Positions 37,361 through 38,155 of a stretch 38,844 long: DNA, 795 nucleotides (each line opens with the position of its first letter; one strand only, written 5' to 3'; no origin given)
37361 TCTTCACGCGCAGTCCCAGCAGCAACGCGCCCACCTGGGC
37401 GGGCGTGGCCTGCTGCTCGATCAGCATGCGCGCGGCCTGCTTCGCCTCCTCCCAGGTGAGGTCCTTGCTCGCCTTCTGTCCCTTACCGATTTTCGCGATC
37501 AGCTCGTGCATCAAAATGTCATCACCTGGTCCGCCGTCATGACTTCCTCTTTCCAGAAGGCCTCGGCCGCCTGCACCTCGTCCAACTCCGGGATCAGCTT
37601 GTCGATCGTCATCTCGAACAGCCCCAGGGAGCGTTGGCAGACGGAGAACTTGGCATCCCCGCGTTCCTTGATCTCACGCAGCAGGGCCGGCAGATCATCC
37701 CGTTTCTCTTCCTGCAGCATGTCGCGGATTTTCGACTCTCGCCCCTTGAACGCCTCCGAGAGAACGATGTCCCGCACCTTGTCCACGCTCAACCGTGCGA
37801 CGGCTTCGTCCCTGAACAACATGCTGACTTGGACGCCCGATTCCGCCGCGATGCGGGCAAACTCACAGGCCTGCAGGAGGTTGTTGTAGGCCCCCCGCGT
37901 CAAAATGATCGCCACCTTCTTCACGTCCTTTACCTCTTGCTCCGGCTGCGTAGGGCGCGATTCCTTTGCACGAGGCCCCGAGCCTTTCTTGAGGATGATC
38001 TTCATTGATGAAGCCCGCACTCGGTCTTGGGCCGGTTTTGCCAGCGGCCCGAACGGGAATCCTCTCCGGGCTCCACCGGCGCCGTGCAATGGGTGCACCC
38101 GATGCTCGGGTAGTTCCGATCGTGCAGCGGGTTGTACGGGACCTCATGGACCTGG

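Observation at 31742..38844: Sulfate-assimilation operon interleaved with four non-canonical, translationally coupled genes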

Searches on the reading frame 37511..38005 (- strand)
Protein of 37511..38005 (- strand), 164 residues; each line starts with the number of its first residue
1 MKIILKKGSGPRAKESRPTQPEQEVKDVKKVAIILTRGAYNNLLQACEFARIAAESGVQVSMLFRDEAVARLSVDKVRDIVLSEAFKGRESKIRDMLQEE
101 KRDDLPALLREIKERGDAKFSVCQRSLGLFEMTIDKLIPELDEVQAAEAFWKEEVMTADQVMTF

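Call 3: search_protein_families(library=pfam, proteins=[window:37511-38005:-], max_evalue=0.01)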
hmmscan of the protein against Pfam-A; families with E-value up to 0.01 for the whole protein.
window:37511-38005:- (164 aa): 2 families
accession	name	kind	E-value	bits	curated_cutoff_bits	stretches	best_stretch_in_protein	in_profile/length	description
PF02635.20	DsrE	-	1.5e-07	32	22.7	1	29-164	1-116/116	DsrE/DsrF-like family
PF13686.11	DrsE_2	-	1.7e-06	28.5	25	1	91-153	87-147/156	DsrE/DsrF/DrsH-like family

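Call 12: search_protein_families(library=ncbifam, proteins=[window:37511-38005:-], max_evalue=0.001)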
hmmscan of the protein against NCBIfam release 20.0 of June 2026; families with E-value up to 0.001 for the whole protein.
window:37511-38005:- (164 aa): 1 family
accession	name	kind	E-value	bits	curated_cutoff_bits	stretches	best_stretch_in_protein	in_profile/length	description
NF047629.1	SulfCarrDsrE2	equivalog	0.00049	20.3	210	0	81-148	75-145/159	sulfur carrier protein DsrE2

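Call 15: find_homologous_proteins(query=window:37511-38005:-, max_evalue=0.001)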
Query window:37511-38005:- (164 aa): 157 proteins with E <= 0.001 among 317 candidates; the best 120 are listed.
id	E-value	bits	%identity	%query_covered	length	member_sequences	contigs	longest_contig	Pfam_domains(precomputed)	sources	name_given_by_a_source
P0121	5.1e-97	340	99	100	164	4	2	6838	PF02635.21,PF13686.12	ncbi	-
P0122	1.6e-83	296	87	100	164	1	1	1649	PF02635.21,PF13686.12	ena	-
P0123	1.4e-81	290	86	100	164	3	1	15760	PF02635.21,PF13686.12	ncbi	-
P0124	3.5e-80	285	84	98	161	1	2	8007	PF02635.21,PF13686.12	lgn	-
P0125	9.6e-79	281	84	100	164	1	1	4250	PF02635.21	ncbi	-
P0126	2.6e-78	279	82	100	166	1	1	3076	PF02635.21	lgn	-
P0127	3.5e-78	279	83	100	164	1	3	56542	PF02635.21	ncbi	-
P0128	1.1e-77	277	82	100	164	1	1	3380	PF02635.21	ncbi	-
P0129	1.3e-77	277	82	100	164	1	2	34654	PF02635.21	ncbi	-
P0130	1.3e-77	277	82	100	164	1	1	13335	PF02635.21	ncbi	-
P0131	3.6e-77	275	82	100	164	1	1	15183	PF02635.21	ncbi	-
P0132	1.4e-76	273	81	100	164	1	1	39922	PF02635.21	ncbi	-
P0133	1.8e-72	260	78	100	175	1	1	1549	PF02635.21,PF13686.12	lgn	-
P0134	1.3e-71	257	91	84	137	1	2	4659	PF02635.21,PF13686.12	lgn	-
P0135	2.0e-69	250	88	84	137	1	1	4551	PF02635.21,PF13686.12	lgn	-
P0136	7.3e-69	248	71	100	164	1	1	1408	PF02635.21,PF13686.12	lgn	-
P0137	4.9e-59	217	63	100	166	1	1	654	PF02635.21,PF13686.12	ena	-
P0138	5.1e-59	217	63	100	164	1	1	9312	PF13686.12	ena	-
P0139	7.0e-57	210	63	100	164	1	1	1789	PF02635.21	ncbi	-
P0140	9.6e-57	209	69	84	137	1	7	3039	PF02635.21,PF13686.12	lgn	-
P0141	1.3e-56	209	70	84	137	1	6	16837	PF13686.12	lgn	-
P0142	1.8e-56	208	70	84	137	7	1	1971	PF02635.21,PF13686.12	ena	-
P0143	1.8e-56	208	62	99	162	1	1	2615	PF02635.21,PF13686.12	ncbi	-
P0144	6.3e-56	207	68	83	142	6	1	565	PF02635.21,PF13686.12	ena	-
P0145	2.4e-55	205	66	84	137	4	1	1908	PF02635.21,PF13686.12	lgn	-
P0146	2.9e-55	204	59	100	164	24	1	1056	PF13686.12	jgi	-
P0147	4.3e-55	204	69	84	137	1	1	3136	PF02635.21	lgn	-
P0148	5.3e-55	204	69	84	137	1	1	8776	PF02635.21,PF13686.12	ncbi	-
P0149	1.0e-54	203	69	84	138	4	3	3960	PF02635.21,PF13686.12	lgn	-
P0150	1.0e-54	203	69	84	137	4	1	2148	PF02635.21,PF13686.12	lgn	-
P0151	1.6e-54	202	69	84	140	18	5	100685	PF02635.21,PF13686.12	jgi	jgi:peroxiredoxin family protein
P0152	1.7e-54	202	60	100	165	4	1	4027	PF13686.12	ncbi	-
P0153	2.5e-54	201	64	93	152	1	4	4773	PF02635.21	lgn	-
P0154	2.9e-54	201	69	84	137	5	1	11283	PF02635.21,PF13686.12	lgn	-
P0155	3.4e-54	201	66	84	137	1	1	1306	PF02635.21,PF13686.12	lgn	-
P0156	4.4e-54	201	67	84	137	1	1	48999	PF02635.21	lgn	-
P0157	7.2e-54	200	65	84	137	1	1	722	PF02635.21,PF13686.12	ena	-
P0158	7.9e-54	200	68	84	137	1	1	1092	PF02635.21,PF13686.12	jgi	-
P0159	8.0e-54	200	67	84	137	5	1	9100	PF02635.21,PF13686.12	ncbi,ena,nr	ncbi:MAG: DsrE family protein [Nitrospiraceae bacterium]|nr:DsrE family protein [Nitrospiraceae bact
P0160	1.1e-53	199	67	84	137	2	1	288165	PF02635.21,PF13686.12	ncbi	ncbi:MAG: DsrE family protein [Nitrospirota bacterium]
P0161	1.2e-53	199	66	84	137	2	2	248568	PF02635.21,PF13686.12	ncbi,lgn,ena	-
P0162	2.2e-53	198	66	84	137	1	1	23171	PF02635.21,PF13686.12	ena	-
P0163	3.3e-53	198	66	84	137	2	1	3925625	PF02635.21,PF13686.12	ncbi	ncbi:DsrE family protein [Nitrospira sp. Kam-Ns4a]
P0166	4.4e-53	197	66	84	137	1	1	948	PF02635.21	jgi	jgi:peroxiredoxin family protein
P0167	4.6e-53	197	66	84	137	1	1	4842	PF02635.21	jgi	jgi:peroxiredoxin family protein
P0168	5.5e-53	197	66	84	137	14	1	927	PF02635.21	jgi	jgi:peroxiredoxin family protein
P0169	5.9e-53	197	66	84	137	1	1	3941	PF02635.21,PF13686.12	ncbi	-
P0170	6.7e-53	197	64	84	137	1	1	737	PF02635.21,PF13686.12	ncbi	-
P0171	6.8e-53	197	66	84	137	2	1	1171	PF02635.21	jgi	jgi:peroxiredoxin family protein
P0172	7.0e-53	197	65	84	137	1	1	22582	PF02635.21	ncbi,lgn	-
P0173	7.6e-53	197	65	84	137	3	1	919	PF02635.21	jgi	-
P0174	1.0e-52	196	61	90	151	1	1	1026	PF02635.21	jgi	jgi:peroxiredoxin family protein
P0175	1.0e-52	196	65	84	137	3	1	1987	PF02635.21,PF13686.12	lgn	-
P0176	1.4e-52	196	67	84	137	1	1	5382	PF02635.21,PF13686.12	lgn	-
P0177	1.7e-52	195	65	84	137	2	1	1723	PF02635.21,PF13686.12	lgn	-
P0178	2.0e-52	195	66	84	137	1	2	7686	PF02635.21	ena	-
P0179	2.1e-52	195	65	84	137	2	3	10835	PF02635.21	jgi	jgi:peroxiredoxin family protein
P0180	3.2e-52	195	66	84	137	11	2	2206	PF02635.21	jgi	-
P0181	5.2e-52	194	66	84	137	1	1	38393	PF02635.21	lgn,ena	-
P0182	6.0e-52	194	63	84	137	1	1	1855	PF13686.12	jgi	jgi:peroxiredoxin family protein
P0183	6.4e-52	194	65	84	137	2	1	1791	PF02635.21,PF13686.12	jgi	jgi:peroxiredoxin family protein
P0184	6.7e-52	193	64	84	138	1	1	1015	PF02635.21,PF13686.12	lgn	-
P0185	1.3e-51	193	64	84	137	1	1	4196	PF02635.21,PF13686.12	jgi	jgi:peroxiredoxin family protein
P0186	1.4e-51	192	64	84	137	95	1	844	PF02635.21,PF13686.12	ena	-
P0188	2.2e-51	192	67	80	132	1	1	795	PF02635.21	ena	-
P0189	3.3e-51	191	65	84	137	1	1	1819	PF02635.21,PF13686.12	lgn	-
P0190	4.5e-51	191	66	84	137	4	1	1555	PF02635.21,PF13686.12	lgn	-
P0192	5.5e-51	191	63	84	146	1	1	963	PF02635.21,PF13686.12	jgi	jgi:peroxiredoxin family protein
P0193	8.8e-51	190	64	84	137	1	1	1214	PF02635.21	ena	-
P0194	1.0e-50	190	62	84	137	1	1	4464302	PF02635.21,PF13686.12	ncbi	ncbi:DsrE family protein [Candidatus Nitrospira bockiana]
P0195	1.6e-50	189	64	84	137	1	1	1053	PF02635.21,PF13686.12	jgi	jgi:peroxiredoxin family protein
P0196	1.6e-50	189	63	84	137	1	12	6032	PF02635.21,PF13686.12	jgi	jgi:peroxiredoxin family protein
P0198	1.8e-50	189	63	84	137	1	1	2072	PF02635.21,PF13686.12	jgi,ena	jgi:peroxiredoxin family protein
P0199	1.9e-50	189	64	84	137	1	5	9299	PF02635.21,PF13686.12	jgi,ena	jgi:peroxiredoxin family protein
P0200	2.8e-50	188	63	84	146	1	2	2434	PF02635.21,PF13686.12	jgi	jgi:peroxiredoxin family protein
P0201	3.0e-50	188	64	84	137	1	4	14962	PF02635.21,PF13686.12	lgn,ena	-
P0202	3.6e-50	188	63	84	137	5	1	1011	PF02635.21,PF13686.12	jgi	-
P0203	3.7e-50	188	64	84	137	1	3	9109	PF02635.21,PF13686.12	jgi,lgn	-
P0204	4.1e-50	188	64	84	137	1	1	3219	PF02635.21,PF13686.12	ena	-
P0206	5.6e-50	187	63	84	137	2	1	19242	PF02635.21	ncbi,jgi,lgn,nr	ncbi:MAG TPA: DsrE family protein [Nitrospiraceae bacterium]|jgi:peroxiredoxin family protein|nr:Dsr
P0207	5.7e-50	187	63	84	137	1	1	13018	PF02635.21,PF13686.12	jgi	jgi:peroxiredoxin family protein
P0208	5.9e-50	187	62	84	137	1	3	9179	PF02635.21,PF13686.12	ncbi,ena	-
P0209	5.9e-50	187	62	84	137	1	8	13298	PF02635.21,PF13686.12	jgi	jgi:peroxiredoxin family protein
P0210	6.9e-50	187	63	84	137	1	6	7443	PF02635.21,PF13686.12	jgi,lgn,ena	jgi:peroxiredoxin family protein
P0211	7.1e-50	187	63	84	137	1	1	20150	PF02635.21,PF13686.12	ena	-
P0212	8.0e-50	187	63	84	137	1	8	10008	PF02635.21,PF13686.12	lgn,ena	-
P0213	8.3e-50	187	64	84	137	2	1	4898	PF02635.21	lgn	-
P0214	8.6e-50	187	66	80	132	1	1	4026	PF02635.21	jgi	jgi:peroxiredoxin family protein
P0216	1.1e-49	186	63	84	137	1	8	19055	PF02635.21,PF13686.12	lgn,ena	-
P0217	1.3e-49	186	63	84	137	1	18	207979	PF02635.21,PF13686.12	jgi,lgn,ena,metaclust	jgi:peroxiredoxin family protein|metaclust:\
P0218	1.4e-49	186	63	84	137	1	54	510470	PF02635.21,PF13686.12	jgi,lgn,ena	jgi:peroxiredoxin family protein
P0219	1.6e-49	186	63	84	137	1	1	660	PF02635.21,PF13686.12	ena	-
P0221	2.0e-49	185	60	84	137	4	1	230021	PF02635.21,PF13686.12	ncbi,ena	-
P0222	2.1e-49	185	62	84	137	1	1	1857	PF02635.21,PF13686.12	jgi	jgi:peroxiredoxin family protein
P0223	2.3e-49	185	65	80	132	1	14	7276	PF02635.21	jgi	jgi:peroxiredoxin family protein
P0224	2.3e-49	185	62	84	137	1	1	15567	PF13686.12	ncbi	ncbi:MAG: DsrE family protein [Nitrospirales bacterium]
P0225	2.5e-49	185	63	84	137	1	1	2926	PF02635.21,PF13686.12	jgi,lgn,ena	jgi:peroxiredoxin family protein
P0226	2.9e-49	185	62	84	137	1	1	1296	PF02635.21,PF13686.12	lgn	-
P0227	3.1e-49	185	66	80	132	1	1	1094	PF02635.21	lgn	-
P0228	3.5e-49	185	61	84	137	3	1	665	PF02635.21,PF13686.12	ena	-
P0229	4.3e-49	184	61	84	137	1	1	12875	PF02635.21,PF13686.12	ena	-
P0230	4.3e-49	184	64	80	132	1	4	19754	PF02635.21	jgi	jgi:peroxiredoxin family protein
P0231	4.6e-49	184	62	84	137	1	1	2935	PF02635.21,PF13686.12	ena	-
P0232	4.7e-49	184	62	84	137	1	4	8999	PF02635.21,PF13686.12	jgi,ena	-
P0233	6.0e-49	184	64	80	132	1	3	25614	PF02635.21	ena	-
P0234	6.6e-49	184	61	84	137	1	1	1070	PF02635.21,PF13686.12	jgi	jgi:peroxiredoxin family protein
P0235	7.1e-49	184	62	84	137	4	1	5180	PF02635.21,PF13686.12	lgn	-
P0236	7.2e-49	184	61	84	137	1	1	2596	PF02635.21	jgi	jgi:peroxiredoxin family protein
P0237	7.3e-49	184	64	80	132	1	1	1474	PF02635.21,PF13686.12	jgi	jgi:peroxiredoxin family protein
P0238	8.5e-49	183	61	84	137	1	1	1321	PF02635.21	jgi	jgi:peroxiredoxin family protein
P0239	8.8e-49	183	61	84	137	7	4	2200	PF02635.21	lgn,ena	-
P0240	9.1e-49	183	62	84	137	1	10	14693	PF02635.21,PF13686.12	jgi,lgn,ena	jgi:peroxiredoxin family protein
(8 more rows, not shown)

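Call 16: find_encoding_contigs(protein=P0163, flank=10000, max_places=1)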
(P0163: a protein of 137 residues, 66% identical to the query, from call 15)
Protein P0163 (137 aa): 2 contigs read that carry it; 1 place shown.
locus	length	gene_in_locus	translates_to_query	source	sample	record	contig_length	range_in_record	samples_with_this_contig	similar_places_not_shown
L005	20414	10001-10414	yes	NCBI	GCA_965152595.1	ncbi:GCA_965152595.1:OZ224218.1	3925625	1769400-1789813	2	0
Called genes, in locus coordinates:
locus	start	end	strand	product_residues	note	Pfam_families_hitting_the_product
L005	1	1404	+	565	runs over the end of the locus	PF03484:B5, PF17759:tRNA_synthFbeta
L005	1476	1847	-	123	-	PF00453:Ribosomal_L20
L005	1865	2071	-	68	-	PF01632:Ribosomal_L35p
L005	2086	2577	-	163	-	PF05198:IF3_N, PF00707:IF3_C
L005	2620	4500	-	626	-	PF07973:tRNA_SAD, PF00587:tRNA-synt_2b, PF03129:HGTP_anticodon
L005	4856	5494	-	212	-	PF02954:HTH_8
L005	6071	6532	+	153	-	PF02082:Rrf2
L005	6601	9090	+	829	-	PF03460:NIR_SIR_ferr, PF01077:NIR_SIR, PF03460:NIR_SIR_ferr, PF01077:NIR_SIR, PF05168:HEPN (weak), PF01206:TusA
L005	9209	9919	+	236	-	PF01507:PAPS_reduct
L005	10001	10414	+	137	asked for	PF02635:DsrE, PF13686:DrsE_2 (faint)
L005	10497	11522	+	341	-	PF02885:Glycos_trans_3N, PF00591:Glycos_transf_3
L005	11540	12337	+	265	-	PF01507:PAPS_reduct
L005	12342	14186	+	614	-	PF00009:GTP_EFTU, PF01926:MMR_HSR1 (faint), PF03144:GTP_EFTU_D2 (faint), PF22594:GTP-eEF1A_C, PF01583:APS_kinase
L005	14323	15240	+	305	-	PF10609:ParA, PF00142:Fer4_NifH (faint), PF01656:CbiA, PF09140:MipZ (weak), PF13614:AAA_31 (weak)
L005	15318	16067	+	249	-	PF08369:PCP_red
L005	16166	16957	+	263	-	-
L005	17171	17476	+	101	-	-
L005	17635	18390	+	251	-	PF20772:TACO1_YebC_N, PF01709:Transcrip_reg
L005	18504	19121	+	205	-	PF01330:RuvA_N, PF00633:HHH (faint), PF14520:HHH_5, PF21176:RecR_HhH (faint), PF07499:RuvA_C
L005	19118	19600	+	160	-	-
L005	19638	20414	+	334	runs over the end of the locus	PF05496:RuvB_N, PF00004:AAA, PF07728:AAA_5 (faint), PF17864:AAA_lid_4, PF05491:WHD_RuvB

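Call 17: find_encoding_contigs(protein=P0218, flank=10000, max_places=2)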
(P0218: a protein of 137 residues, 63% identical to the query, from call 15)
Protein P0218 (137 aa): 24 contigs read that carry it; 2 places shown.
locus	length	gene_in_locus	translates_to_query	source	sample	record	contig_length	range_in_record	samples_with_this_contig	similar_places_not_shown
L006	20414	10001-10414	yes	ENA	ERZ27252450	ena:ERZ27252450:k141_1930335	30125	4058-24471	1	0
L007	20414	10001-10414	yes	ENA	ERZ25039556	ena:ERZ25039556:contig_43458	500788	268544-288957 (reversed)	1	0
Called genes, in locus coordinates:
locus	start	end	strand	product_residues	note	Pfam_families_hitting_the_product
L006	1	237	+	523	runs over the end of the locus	PF01409:tRNA-synt_2d, PF00152:tRNA-synt_2 (faint)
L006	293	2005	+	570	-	PF03484:B5, PF17759:tRNA_synthFbeta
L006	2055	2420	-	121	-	PF00453:Ribosomal_L20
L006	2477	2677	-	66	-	PF01632:Ribosomal_L35p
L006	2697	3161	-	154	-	PF05198:IF3_N, PF00707:IF3_C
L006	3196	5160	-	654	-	PF07973:tRNA_SAD, PF00587:tRNA-synt_2b, PF03129:HGTP_anticodon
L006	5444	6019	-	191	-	PF02954:HTH_8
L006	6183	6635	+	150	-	PF02082:Rrf2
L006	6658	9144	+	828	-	PF03460:NIR_SIR_ferr, PF01077:NIR_SIR, PF03460:NIR_SIR_ferr, PF01077:NIR_SIR, PF05168:HEPN (faint), PF01206:TusA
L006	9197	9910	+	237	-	PF01507:PAPS_reduct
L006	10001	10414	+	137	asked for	PF02635:DsrE (weak), PF13686:DrsE_2 (faint)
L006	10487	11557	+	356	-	PF02885:Glycos_trans_3N, PF00591:Glycos_transf_3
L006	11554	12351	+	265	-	PF01507:PAPS_reduct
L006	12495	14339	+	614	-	PF00009:GTP_EFTU, PF01926:MMR_HSR1 (faint), PF22594:GTP-eEF1A_C, PF01583:APS_kinase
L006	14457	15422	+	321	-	PF00142:Fer4_NifH (faint), PF01656:CbiA, PF09140:MipZ (weak), PF10609:ParA, PF13614:AAA_31 (weak)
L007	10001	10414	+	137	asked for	PF02635:DsrE (weak), PF13686:DrsE_2 (faint)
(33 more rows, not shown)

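Call 54: search_solved_structures(query=A1, max_evalue=1, show_alignments=3)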
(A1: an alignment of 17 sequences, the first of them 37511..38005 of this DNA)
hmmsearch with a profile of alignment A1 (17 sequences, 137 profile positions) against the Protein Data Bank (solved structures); distinct sequences matched with E-value up to 1: 2.
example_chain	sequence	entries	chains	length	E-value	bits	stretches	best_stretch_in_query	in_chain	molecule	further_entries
2qs7_A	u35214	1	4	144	2e-07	34.4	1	2-123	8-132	Uncharacterized protein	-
3pnx_A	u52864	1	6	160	0.00091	22.5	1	39-117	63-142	Putative sulfurtransferase dsrE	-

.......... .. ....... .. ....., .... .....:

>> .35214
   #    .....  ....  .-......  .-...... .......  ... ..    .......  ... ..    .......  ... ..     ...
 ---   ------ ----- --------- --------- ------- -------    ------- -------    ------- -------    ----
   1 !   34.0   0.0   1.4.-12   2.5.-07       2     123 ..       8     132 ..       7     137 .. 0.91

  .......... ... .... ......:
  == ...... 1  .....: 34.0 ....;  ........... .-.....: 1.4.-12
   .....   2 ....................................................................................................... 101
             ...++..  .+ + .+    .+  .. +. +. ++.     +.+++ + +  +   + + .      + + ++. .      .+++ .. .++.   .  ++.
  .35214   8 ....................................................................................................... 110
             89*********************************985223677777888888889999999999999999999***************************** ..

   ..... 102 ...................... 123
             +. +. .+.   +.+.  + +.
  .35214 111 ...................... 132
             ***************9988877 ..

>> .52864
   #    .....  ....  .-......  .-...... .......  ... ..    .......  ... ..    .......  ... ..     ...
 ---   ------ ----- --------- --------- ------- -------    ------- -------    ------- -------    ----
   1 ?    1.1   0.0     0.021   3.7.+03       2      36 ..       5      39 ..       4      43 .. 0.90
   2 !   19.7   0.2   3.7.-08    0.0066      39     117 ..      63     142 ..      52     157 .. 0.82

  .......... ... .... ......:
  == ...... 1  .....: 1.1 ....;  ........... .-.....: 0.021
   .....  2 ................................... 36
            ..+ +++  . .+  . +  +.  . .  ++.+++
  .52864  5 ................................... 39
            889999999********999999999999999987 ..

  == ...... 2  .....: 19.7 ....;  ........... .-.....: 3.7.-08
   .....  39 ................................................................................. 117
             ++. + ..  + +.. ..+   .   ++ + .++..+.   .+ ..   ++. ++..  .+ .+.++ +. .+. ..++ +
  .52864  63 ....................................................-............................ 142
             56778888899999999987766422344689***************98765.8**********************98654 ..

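Call 56: search_protein_families(library=ncbifam, proteins=[L005:6071-6532:+, L005:6601-9090:+], max_evalue=0.00001)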
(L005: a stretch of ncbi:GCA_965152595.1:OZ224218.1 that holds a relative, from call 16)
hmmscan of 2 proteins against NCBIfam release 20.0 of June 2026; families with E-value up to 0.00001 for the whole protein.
L005:6071-6532:+ (153 aa): 7 families
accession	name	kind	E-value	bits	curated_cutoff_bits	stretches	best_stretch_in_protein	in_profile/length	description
TIGR00738.1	rrf2_super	superfamily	8.2e-30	103.4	73.3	1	1-137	1-131/132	Rrf2 family transcriptional regulator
NF047409.1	Cys_reg_CymR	equivalog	8.9e-27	93.9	195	1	1-153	1-139/139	cysteine metabolism transcriptional regulator CymR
TIGR02010.1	IscR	equivalog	2.8e-20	72.5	207.55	1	1-141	1-134/135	Fe-S cluster assembly transcriptional regulator IscR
NF008110.0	PRK10857.1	equivalog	2.4e-17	63.2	275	1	1-144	1-137/164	Fe-S cluster assembly transcriptional regulator IscR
TIGR02944.1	suf_reg_Xantho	equivalog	2.4e-12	47.4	110.65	1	28-91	25-88/130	SUF system Fe-S cluster assembly regulator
NF008886.0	PRK11920.1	equivalog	2.6e-10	40.2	193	1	31-145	27-139/153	iron-responsive transcriptional regulator RirA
NF008240.0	PRK11014.1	equivalog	5.2e-06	26.6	182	0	47-144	44-135/141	nitric oxide-sensing transcriptional repressor NsrR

L005:6601-9090:+ (829 aa): 12 families
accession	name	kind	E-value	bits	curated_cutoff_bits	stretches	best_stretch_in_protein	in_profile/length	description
NF007126.0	PRK09567.1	equivalog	4e-90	302.7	523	2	62-279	117-338/595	NirA family protein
NF007125.0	PRK09566.1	equivalog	2.5e-71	240.6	594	2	54-281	58-290/513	ferredoxin--nitrite reductase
NF010029.0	PRK13504.1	equivalog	5e-55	186.9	457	3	368-552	383-563/575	NADPH-dependent assimilatory sulfite reductase hemoprotein subunit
TIGR02435.1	CobG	equivalog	2.3e-54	184.8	234.8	1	63-485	19-385/388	precorrin-3B synthase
TIGR02041.1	CysI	equivalog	6.9e-41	140.3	756.55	3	374-551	366-539/541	assimilatory sulfite reductase (NADPH) hemoprotein subunit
TIGR02042.1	sir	equivalog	8.9e-37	126.4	731.5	3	370-557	393-576/581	sulfite reductase, ferredoxin dependent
TIGR02374.1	nitri_red_nirB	equivalog_domain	8.8e-28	97.2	578.35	2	68-257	566-745/794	nitrite reductase large subunit NirB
TIGR02912.1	sulfite_red_C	equivalog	1.4e-27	96.5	324.1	2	58-201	17-162/314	sulfite reductase subunit C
TIGR02066.1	dsrB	equivalog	5.6e-22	78.2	341.5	2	73-202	41-170/341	dissimilatory-type sulfite reductase subunit beta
NF011565.0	PRK14989.1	subfamily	4.2e-13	48.3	883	1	68-245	571-738/847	nitrite reductase large subunit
TIGR02064.1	dsrA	equivalog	2.4e-10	39.8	392.85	1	63-205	83-227/402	dissimilatory-type sulfite reductase subunit alpha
NF008242.0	PRK11018.1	equivalog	9.6e-10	38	79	1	755-823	10-75/78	sulfurtransferase-like selenium metabolism protein YedF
